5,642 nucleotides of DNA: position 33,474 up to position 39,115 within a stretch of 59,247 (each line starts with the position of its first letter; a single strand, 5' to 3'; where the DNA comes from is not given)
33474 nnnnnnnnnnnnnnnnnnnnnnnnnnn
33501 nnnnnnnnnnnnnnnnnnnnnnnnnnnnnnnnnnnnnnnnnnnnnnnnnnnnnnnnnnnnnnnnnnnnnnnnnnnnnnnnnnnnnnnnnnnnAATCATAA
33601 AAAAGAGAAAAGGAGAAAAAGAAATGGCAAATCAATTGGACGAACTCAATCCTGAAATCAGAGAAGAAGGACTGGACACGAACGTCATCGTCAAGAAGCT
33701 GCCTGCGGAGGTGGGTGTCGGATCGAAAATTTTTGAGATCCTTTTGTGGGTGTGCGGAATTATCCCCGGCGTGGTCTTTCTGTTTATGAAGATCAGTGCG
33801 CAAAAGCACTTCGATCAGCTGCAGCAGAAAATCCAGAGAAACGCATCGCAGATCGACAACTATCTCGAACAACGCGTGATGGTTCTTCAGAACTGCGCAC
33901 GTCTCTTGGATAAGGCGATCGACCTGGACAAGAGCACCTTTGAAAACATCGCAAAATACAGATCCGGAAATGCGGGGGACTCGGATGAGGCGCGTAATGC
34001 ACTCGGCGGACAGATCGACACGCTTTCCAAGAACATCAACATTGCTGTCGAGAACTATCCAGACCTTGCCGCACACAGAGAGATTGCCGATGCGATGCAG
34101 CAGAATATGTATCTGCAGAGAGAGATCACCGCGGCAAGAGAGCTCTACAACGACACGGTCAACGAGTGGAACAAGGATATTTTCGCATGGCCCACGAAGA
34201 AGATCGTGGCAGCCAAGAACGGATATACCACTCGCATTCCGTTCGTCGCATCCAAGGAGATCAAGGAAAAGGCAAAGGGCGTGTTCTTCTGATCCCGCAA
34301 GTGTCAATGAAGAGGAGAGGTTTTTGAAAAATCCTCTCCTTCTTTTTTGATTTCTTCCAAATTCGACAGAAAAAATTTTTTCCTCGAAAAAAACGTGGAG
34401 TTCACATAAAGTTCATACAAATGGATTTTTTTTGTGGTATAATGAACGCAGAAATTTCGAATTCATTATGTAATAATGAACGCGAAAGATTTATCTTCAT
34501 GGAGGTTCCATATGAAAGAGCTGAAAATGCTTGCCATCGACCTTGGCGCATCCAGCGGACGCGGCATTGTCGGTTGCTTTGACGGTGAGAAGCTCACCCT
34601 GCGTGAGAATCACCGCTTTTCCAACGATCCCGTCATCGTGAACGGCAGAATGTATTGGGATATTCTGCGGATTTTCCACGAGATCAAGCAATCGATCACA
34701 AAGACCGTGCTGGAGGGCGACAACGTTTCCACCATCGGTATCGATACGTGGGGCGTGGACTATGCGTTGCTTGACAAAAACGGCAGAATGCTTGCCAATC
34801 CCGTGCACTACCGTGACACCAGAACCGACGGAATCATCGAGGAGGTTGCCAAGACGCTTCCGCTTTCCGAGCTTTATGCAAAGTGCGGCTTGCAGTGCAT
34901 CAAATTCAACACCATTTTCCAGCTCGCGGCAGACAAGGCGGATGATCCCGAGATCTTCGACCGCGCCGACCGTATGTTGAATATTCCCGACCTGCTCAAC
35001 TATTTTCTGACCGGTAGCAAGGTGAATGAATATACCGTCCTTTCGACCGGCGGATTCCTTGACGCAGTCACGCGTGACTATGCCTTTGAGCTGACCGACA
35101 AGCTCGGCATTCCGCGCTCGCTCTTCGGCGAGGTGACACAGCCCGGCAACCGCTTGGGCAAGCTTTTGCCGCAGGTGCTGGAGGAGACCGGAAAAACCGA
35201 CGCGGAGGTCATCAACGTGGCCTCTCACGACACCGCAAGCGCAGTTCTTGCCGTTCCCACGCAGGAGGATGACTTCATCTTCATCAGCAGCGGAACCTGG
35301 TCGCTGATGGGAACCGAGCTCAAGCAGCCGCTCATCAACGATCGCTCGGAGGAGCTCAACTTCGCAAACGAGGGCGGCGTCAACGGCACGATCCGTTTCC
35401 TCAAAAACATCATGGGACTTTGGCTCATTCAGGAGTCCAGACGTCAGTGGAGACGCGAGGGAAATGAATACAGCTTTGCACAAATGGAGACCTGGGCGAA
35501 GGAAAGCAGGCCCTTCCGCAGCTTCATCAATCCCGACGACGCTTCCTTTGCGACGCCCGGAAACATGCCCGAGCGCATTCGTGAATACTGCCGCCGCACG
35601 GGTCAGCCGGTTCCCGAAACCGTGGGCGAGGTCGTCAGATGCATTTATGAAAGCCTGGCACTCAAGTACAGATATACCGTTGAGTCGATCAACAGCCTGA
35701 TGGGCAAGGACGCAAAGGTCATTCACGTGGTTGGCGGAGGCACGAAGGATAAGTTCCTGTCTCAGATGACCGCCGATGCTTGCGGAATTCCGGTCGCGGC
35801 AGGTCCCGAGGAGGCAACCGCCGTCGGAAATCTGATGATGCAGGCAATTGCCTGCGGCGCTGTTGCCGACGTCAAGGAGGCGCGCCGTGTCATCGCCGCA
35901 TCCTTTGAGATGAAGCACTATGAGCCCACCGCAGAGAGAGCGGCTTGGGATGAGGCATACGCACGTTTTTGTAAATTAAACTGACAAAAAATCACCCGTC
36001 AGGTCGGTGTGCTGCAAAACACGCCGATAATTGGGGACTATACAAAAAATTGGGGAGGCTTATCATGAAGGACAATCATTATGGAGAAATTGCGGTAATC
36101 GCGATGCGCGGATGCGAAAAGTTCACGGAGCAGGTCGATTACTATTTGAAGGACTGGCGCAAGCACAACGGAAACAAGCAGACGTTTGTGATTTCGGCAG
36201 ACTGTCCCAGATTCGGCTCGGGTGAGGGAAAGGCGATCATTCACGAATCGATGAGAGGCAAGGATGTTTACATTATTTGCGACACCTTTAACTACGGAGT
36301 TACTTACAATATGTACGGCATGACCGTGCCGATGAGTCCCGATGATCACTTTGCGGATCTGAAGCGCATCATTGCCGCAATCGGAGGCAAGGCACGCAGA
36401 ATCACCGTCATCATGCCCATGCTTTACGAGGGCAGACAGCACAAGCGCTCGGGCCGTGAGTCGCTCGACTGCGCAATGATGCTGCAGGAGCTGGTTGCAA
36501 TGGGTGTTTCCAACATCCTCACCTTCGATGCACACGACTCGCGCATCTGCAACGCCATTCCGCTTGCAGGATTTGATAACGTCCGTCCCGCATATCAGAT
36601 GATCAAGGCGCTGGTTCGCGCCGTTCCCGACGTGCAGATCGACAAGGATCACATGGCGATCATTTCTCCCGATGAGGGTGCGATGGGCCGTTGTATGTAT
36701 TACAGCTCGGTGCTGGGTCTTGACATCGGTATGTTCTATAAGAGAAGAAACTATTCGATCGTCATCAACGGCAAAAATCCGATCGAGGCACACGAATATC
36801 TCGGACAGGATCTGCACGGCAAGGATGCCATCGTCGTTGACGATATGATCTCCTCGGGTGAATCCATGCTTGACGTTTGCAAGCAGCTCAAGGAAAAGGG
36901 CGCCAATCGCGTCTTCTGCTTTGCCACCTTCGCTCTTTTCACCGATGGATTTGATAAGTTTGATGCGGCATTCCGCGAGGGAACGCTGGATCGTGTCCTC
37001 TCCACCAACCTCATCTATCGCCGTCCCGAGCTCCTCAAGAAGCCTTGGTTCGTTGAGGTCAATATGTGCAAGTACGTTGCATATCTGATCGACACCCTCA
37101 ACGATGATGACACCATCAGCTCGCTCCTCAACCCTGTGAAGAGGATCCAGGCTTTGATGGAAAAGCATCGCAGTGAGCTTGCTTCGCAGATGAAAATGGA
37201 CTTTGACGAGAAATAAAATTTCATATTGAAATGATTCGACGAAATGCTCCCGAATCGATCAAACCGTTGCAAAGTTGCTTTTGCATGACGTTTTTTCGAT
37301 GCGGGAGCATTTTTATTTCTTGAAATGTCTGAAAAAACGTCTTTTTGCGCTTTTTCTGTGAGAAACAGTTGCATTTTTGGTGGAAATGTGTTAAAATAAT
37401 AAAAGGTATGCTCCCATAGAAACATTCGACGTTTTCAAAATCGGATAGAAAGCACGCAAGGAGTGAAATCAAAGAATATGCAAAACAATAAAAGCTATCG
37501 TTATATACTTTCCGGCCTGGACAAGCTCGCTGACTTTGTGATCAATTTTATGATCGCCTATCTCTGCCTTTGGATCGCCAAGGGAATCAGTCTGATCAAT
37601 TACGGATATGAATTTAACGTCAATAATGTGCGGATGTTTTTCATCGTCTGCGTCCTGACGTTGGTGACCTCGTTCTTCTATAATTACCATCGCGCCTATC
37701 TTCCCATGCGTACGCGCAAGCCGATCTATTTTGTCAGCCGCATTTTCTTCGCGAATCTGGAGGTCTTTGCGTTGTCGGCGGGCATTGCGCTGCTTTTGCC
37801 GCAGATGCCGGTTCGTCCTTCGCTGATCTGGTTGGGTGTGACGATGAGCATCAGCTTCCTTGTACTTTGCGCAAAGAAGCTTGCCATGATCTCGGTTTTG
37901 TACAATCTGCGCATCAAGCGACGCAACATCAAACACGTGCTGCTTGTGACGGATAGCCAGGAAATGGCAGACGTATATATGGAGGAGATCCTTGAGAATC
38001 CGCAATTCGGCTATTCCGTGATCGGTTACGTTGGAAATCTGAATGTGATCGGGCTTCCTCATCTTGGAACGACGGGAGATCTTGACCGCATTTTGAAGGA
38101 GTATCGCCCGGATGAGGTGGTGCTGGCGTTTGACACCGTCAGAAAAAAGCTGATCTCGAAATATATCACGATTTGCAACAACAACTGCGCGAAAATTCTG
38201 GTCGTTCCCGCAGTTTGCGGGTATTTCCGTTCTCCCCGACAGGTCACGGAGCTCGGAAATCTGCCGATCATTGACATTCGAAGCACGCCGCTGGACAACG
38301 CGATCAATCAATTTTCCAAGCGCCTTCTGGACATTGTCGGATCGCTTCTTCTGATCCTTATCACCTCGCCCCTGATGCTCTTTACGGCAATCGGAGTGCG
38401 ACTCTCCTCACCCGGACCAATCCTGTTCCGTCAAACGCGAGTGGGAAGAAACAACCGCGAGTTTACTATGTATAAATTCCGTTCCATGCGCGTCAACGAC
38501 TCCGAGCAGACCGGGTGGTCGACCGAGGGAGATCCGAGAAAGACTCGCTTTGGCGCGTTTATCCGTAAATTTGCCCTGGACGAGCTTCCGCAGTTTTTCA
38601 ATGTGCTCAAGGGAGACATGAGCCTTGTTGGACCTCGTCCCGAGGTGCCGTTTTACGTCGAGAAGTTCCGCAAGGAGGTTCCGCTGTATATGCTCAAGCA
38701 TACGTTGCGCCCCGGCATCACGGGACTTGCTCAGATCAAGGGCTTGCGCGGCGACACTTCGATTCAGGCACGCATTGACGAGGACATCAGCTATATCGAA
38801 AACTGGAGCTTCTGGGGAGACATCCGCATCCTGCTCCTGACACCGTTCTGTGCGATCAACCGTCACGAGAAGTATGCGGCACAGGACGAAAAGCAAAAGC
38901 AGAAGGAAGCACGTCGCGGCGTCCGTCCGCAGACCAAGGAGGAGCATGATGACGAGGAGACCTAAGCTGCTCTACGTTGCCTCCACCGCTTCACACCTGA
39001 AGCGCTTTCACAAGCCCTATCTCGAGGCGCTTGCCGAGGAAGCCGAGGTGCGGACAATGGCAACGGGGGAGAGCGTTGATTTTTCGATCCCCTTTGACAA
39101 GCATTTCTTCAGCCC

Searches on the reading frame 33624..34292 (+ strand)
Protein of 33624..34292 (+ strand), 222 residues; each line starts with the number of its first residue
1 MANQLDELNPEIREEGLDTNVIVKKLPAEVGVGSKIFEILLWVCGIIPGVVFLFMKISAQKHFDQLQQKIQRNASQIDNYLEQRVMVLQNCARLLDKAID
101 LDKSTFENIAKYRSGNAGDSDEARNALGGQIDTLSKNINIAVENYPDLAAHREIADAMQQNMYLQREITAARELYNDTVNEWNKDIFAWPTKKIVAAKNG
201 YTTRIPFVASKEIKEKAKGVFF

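Call 10: search_protein_families(library=pfam, proteins=[window:33624-34292:+])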
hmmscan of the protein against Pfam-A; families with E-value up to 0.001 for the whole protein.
window:33624-34292:+ (222 aa): 1 family
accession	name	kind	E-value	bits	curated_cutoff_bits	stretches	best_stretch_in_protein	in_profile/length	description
PF04011.17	LemA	-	3.8e-20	72.6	26.2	1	74-217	2-144/149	LemA family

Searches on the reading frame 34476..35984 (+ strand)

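Call 10: search_protein_families(library=pfam, proteins=[window:34476-35984:+])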
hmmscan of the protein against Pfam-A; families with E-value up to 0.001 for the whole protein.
window:34476-35984:+ (502 aa): 2 families
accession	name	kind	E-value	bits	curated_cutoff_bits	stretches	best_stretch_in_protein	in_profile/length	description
PF02782.22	FGGY_C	-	1.7e-47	162.2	27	1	269-459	2-197/198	FGGY family of carbohydrate kinases, C-terminal domain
PF00370.27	FGGY_N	-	8.1e-32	111.2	28.8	1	18-258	2-244/245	FGGY family of carbohydrate kinases, N-terminal domain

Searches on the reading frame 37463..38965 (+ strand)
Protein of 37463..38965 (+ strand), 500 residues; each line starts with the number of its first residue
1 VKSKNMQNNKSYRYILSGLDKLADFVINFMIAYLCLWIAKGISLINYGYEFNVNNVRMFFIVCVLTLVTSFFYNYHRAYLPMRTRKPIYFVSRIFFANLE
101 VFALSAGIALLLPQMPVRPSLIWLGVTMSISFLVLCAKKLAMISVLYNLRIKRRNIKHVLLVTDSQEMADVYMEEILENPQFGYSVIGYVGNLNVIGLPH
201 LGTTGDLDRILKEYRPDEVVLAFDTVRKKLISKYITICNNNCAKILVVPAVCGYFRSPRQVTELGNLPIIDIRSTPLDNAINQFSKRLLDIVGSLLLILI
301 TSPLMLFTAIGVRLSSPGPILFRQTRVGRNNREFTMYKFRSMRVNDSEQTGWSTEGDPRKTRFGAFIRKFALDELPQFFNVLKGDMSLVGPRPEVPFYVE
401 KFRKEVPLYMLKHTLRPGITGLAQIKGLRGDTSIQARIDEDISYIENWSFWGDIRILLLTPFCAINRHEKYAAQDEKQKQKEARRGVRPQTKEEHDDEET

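Call 40: search_protein_families(library=pfam, proteins=[window:37463-38965:+], max_evalue=0.1)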
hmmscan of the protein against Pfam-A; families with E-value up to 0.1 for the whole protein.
window:37463-38965:+ (500 aa): 2 families
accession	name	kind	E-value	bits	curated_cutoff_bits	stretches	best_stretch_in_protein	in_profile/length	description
PF02397.22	Bac_transf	-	2.1e-67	226.5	27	1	286-463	1-176/179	Bacterial sugar transferase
PF13727.12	CoA_binding_3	-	2.1e-10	41.3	25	1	79-249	6-175/175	CoA-binding domain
